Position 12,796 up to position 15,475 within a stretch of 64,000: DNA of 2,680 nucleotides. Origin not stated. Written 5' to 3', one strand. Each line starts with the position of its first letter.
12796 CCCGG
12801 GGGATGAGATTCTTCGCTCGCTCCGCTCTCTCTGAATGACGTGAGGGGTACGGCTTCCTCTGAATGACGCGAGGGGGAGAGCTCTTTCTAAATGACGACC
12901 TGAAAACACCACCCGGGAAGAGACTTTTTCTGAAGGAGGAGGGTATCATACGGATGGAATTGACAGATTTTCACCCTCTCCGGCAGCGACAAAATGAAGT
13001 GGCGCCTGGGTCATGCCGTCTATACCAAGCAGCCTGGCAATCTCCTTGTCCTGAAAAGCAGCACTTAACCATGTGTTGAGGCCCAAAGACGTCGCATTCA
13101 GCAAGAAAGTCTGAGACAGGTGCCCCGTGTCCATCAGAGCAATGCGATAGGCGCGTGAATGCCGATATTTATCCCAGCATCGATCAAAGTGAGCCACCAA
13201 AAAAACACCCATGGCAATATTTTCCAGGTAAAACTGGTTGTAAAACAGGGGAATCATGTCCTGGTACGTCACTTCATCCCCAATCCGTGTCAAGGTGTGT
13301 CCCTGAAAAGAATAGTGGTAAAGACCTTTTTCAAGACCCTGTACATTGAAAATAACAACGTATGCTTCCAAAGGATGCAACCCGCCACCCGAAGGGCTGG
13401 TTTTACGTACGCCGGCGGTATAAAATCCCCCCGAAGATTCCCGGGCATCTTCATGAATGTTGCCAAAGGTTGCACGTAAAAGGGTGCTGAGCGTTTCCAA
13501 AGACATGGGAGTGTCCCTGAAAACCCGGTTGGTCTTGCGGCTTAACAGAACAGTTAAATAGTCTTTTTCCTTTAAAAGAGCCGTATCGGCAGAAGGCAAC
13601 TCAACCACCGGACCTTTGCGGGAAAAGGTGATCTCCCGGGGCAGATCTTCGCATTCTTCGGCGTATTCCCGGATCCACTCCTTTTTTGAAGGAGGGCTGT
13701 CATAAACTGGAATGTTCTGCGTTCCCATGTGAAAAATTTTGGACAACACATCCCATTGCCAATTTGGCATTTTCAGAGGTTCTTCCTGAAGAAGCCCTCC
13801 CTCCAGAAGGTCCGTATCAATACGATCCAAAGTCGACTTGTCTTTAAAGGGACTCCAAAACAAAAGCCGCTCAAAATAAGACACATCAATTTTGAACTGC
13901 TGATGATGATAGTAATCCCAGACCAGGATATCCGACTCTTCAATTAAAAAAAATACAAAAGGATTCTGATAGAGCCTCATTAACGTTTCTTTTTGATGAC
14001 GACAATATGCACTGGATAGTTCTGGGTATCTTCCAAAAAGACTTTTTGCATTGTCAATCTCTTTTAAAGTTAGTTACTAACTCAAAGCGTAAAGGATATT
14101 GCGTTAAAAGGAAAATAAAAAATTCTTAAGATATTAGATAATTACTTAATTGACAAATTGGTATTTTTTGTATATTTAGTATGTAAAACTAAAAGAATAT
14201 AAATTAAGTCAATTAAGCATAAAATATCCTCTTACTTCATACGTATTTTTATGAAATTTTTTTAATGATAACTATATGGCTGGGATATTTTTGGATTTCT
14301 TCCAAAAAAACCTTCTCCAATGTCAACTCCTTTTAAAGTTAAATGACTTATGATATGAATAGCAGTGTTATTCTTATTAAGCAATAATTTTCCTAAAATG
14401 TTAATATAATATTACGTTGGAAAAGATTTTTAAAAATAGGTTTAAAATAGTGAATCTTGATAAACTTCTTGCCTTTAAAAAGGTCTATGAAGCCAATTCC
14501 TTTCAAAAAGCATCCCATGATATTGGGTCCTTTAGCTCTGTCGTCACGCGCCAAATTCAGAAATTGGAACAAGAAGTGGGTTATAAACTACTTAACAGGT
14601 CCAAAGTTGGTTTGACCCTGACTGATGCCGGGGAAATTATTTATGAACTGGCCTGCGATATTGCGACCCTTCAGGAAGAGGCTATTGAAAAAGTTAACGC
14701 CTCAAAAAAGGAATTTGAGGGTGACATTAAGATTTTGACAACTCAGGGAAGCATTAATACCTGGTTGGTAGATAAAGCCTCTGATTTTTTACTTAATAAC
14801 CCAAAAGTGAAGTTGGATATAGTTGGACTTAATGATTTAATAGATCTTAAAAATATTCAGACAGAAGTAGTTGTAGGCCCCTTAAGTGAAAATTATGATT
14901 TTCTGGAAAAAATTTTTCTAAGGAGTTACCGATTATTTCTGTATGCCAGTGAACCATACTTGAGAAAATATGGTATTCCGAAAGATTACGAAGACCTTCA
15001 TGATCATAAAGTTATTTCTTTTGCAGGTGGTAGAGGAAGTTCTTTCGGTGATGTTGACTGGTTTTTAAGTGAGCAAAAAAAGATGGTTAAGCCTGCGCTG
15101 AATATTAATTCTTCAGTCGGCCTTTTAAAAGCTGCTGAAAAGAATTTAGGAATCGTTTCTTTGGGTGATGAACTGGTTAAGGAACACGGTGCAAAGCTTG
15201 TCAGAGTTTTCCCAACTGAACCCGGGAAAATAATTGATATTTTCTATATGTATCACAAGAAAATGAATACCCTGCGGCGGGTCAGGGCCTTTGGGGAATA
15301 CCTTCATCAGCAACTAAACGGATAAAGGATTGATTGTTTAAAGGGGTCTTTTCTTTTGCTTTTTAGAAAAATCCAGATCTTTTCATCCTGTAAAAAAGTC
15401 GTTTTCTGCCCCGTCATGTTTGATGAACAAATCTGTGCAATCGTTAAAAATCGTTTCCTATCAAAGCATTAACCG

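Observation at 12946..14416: Two hidden paralogous 23-codon ORFs, one translationally coupled to a stand-alone SagB-type dehydrogenase: candidate novel peptide-modification system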

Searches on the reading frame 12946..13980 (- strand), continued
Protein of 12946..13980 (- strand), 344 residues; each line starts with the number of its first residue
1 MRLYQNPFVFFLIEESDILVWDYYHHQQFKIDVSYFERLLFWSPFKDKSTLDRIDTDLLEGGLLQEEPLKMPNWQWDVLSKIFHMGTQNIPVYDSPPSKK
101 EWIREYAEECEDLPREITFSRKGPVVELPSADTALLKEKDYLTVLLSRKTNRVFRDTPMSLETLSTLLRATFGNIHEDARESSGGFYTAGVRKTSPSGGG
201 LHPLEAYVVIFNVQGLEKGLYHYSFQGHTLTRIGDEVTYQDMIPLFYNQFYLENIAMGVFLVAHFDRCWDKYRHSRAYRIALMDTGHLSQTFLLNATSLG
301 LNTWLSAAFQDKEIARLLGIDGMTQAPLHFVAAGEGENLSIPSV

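Call 103: get_annotated_region(hit=H15, flank=6000)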
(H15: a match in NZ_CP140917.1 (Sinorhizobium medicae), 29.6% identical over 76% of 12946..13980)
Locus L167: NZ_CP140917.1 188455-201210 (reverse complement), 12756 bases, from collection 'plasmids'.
description: Sinorhizobium medicae strain ml2 plasmid pMl2, complete sequence
organism: Sinorhizobium medicae (NCBI taxid 110321)
taxonomy: Bacteria; Pseudomonadota; Alphaproteobacteria; Hyphomicrobiales; Rhizobiaceae; Sinorhizobium; Sinorhizobium medicae
host: -; source: Medicago lupulina,whole organism; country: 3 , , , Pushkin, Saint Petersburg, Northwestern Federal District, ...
typing (MOB-suite, as given by PLSDB): conjugative; replicon rep_cluster_287; relaxase MOBQ; mating-pair formation MPF_T
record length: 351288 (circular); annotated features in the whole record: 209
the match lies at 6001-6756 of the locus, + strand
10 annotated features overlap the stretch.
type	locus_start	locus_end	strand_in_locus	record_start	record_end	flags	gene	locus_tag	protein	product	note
CDS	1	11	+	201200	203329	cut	-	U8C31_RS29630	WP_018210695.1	AMP-binding protein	-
CDS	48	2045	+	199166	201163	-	-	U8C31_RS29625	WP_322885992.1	cobalamin-dependent protein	-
CDS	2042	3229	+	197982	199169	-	-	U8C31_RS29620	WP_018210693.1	3-dehydroquinate synthase II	GO:0009073 - aromatic amino acid family biosynthetic process [Evidence IEA]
CDS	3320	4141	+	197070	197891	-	-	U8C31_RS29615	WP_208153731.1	hypothetical protein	-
CDS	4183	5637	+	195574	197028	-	-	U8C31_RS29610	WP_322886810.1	4-hydroxyphenylacetate 3-hydroxylase N-terminal domain-containing protein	-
CDS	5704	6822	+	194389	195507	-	-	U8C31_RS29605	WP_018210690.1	SagB family peptide dehydrogenase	-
CDS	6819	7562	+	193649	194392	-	-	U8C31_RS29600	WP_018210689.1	4'-phosphopantetheinyl transferase superfamily protein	-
CDS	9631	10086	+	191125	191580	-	-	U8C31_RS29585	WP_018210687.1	transposase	GO:0006313 - DNA transposition [Evidence IEA]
CDS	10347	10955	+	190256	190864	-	-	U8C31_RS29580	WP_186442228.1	hypothetical protein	-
CDS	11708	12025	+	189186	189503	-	-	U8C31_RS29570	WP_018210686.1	hypothetical protein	-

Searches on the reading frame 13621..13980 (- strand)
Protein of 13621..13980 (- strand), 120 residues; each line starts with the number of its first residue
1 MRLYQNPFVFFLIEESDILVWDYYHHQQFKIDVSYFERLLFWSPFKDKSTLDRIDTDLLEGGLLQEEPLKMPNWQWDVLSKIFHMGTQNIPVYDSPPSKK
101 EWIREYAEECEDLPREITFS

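Call 62: predict_structure(alignment_id=A3)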
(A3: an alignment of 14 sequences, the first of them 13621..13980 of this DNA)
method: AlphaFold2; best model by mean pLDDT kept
length: 120 residues; sequences in the alignment: 14
mean_pLDDT: 78.8   pTM: 0.57
mean pLDDT of the five models: 78.8, 77.4, 75.8, 75.6, 74.2
residues with pLDDT >= 90: 49; 70-90: 37; 50-70: 27; < 50: 7
segments of 3 or more residues with pLDDT < 50: 87-91
pLDDT, mean of each block of 10 residues (from residue 1): 91 92 89 94 86 96 90 59 50 64 74 61
secondary structure, 60 per line:
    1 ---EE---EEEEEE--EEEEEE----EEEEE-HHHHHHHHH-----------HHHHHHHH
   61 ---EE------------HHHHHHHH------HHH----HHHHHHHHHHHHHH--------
elements in order: E9-14 E17-22 E27-31 H33-41 H53-60 H78-85 H99-112

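Call 64: fold_search(model_id=the predicted structure, library=pdb)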
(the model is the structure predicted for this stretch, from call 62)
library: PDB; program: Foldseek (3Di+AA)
matches with E <= 10: 394; with E <= 0.001: 0
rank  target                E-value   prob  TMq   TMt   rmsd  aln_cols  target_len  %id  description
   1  5v1v_A                3.0e-02  0.99  0.40  0.52   5.6        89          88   12  TbiB1 in Complex with the TbiA(alpha) Leader Peptide (released 2018-09-05)
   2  6gos_2                2.8e-01  0.66  0.33  0.16   4.4        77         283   14  E. coli Microcin synthetase McbBCD complex with pro-MccB17 bound (released 2019-01-30)
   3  5lq4_B                2.8e-01  0.66  0.43  0.14   5.5       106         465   12  The Structure of ThcOx, the First Oxidase Protein from the Cyanobactin Pathways (released 2016-11-09)
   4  5v1u_B                3.0e-01  0.77  0.38  0.49   5.8        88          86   12  TbiB1 in Complex with the TbiA(beta) Leader Peptide (released 2018-09-05)
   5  8pz5_A                3.4e-01  0.63  0.42  0.14   4.9       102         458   12  Structure of ThcOx, solved at wavelength 3.099 A (released 2023-10-25)
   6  6gri_2                4.1e-01  0.54  0.35  0.18   5.5        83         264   11  E. coli Microcin synthetase McbBCD complex (released 2019-01-30)
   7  6jx3_B                4.7e-01  0.85  0.41  0.55   5.1        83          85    8  Lasso peptide synthetase B1 complexed with the leader peptide (released 2019-06-26)
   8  5lq4_A                4.7e-01  0.54  0.42  0.15   5.5       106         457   12  The Structure of ThcOx, the First Oxidase Protein from the Cyanobactin Pathways (released 2016-11-09)
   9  5v1u_A                5.0e-01  0.80  0.40  0.55   5.0        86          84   12  TbiB1 in Complex with the TbiA(beta) Leader Peptide (released 2018-09-05)
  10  8t19_A                6.9e-01  0.66  0.38  0.51   3.7        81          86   12  RiPP precursor peptide recognition element (RRE) domain of Ocin-ThiF-like partner protein, PbtF, bound to an 8 residue (released 2024-06-12)
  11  2zum                  7.9e-01  0.54  0.19  0.07   4.0        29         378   17  Functional Analysis of Hyperthermophilic Endocellulase from the Archaeon Pyrococcus horikoshii (released 2009-11-03)
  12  5why_B                1.0e+00  0.41  0.34  0.11   6.2        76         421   21  Structural Insights into Thioether Bond Formation in the Biosynthesis of Sactipeptides (released 2017-07-26)
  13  5v1u_C                1.0e+00  0.38  0.35  0.47   5.6        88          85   14  TbiB1 in Complex with the TbiA(beta) Leader Peptide (released 2018-09-05)
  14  5why_A                1.0e+00  0.38  0.34  0.11   8.5        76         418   20  Structural Insights into Thioether Bond Formation in the Biosynthesis of Sactipeptides (released 2017-07-26)
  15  6is0_A                1.0e+00  0.21  0.23  0.07   5.2        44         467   18  Crystal structure of the zebrafish cap-specific adenosine methyltransferase bound to SAH and m7G-capped RNA (released 2018-12-05)
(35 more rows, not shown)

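Call 87: search_protein_representatives(alignment_id=A3)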
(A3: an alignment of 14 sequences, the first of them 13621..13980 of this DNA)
Query: 14 sequences, 124 profile positions. Proteins with E-value up to 0.001 (for the whole library): 195; up to 1e-10: 140; up to 1e-30: 14. The best 150 are listed.
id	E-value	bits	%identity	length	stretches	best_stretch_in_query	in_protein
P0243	3.3e-44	166.0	-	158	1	2-117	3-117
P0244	1.4e-38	147.9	-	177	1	2-119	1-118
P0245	3.0e-38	146.8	-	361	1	2-120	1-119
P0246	1.9e-36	141.0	-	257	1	3-116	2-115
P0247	2.1e-35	137.6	-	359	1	2-123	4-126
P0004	4.6e-35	136.5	-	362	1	2-117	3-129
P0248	4.3e-34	133.4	-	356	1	2-119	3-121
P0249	7.0e-34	132.7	-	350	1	2-118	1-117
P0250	7.5e-34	132.6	-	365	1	2-122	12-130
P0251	2.2e-32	127.8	-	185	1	2-122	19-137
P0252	2.3e-32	127.8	-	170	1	2-119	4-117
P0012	2.5e-32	127.7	-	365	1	2-120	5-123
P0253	5.0e-32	126.7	-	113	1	2-108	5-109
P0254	3.3e-31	124.0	-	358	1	3-114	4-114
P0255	1.6e-30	121.9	-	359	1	2-119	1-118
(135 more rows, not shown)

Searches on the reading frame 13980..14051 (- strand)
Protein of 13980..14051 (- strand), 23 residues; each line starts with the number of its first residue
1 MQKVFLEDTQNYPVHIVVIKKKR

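Call 7: search_protein_families(library=ncbifam, proteins=[window:13980-14051:-], max_evalue=0.01)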
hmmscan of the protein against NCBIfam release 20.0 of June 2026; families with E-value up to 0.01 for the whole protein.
window:13980-14051:- (23 aa): 0 families

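Call 41: list_cluster_members(proteins=[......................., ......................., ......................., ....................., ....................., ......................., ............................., window:13983-14051:-, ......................, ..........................])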
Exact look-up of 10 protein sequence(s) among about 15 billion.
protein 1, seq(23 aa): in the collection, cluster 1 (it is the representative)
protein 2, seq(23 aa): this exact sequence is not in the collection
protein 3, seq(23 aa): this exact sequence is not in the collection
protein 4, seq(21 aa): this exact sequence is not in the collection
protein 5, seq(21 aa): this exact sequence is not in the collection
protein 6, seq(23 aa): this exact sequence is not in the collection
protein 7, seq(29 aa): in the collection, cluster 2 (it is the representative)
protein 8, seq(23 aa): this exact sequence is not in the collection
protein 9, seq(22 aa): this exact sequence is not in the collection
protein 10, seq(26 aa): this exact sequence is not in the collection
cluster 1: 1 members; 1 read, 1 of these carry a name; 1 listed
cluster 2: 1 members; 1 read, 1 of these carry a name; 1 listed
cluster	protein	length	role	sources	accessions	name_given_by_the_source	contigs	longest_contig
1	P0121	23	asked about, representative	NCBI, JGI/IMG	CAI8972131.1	hypothetical protein EMIT0194MI4_770018 [Pseudomonas sp. IT-194MI4]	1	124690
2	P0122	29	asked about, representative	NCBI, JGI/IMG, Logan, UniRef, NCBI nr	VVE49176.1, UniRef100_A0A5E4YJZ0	hypothetical protein PEP31012_04607 [Pandoraea eparura] | hypothetical protein | Uncharacterized protein n=1 Tax=Pandoraea eparura TaxID=2508291 RepID=A0A5E4YJZ0_9BURK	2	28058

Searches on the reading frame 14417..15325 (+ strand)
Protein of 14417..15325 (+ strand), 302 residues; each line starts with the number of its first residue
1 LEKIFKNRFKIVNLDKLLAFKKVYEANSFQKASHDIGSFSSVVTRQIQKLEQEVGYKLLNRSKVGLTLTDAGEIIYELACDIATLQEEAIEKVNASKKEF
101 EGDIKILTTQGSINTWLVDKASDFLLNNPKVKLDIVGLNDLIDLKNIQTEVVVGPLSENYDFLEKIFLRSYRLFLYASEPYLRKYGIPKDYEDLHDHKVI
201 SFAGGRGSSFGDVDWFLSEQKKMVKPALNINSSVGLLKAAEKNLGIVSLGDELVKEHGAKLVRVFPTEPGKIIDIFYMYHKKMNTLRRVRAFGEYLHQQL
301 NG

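Call 6: search_protein_families(library=pfam, proteins=[window:14417-15325:+], max_evalue=0.01)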
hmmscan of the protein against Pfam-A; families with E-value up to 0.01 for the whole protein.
window:14417-15325:+ (302 aa): 2 families
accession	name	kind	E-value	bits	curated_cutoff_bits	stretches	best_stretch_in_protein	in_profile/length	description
PF03466.25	LysR_substrate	-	1.2e-15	57.9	28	1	99-300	3-208/209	LysR substrate binding domain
PF00126.33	HTH_1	-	4.7e-14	52.5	26.6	1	14-73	1-60/60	Bacterial regulatory helix-turn-helix protein, lysR family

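Call 7: search_protein_families(library=ncbifam, proteins=[window:14417-15325:+], max_evalue=0.01)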
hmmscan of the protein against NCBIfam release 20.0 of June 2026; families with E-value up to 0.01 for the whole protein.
window:14417-15325:+ (302 aa): 49 families (the best 25 are shown)
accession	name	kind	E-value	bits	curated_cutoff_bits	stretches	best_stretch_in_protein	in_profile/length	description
NF040888.1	trans_reg_YafC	equivalog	1.3e-30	106.3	470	1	13-299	4-292/293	DNA-binding transcriptional regulator YafC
NF007315.1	PRK09801.1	equivalog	1.1e-24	86.9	398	1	21-298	15-294/301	L-tartrate utilization transcriptional activator TtdR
NF007491.0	PRK10086.1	equivalog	2.3e-22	79.2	316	1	7-300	12-309/313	DNA-binding transcriptional regulator DsdC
NF008352.0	PRK11139.1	subfamily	7e-21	74.6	288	1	14-300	8-292/305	transcriptional regulator GcvA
NF040786.1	LysR_Sec_metab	equivalog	5.3e-20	71.6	250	1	13-135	2-124/298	selenium metabolism-associated LysR family transcriptional regulator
TIGR03418.1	chol_sulf_TF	equivalog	4.2e-17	62.1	324.8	1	13-295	2-287/291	choline sulfate utilization transcriptional regulator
NF002964.0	PRK03635.1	subfamily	6e-17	61.6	197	1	13-267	4-260/297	ArgP/LysG family DNA-binding transcriptional regulator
TIGR03298.1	argP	subfamily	1.2e-16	60.6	273.55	1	14-159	3-146/292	ArgP/LysG family DNA-binding transcriptional regulator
NF009888.0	PRK13348.1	subfamily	7.7e-15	54.7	297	1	13-136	4-124/302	HTH-type transcriptional regulator ArgP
TIGR02036.1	dsdC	equivalog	1.3e-14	53.9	352.4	1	9-297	5-298/302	DNA-binding transcriptional regulator DsdC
NF007917.1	PRK10632.1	equivalog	1.5e-14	53.9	425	1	14-209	4-199/303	HTH-type transcriptional activator AaeR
NF047711.1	PutUtilRegPtrR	equivalog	1.1e-12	47.7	400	1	13-292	2-278/283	putrescine utilization regulator PtrR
NF008722.0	PRK11716.1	equivalog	1.6e-12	47.1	246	1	13-135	2-124/293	HTH-type transcriptional activator IlvY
TIGR03339.1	phn_lysR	subfamily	5.6e-12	45.5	341.1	1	17-292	2-275/279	aminoethylphosphonate catabolism associated LysR family transcriptional regulator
NF058504.1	TransRegCcpCBac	equivalog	1.1e-11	44.7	400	1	42-137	31-127/287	transcriptional regulator CcpC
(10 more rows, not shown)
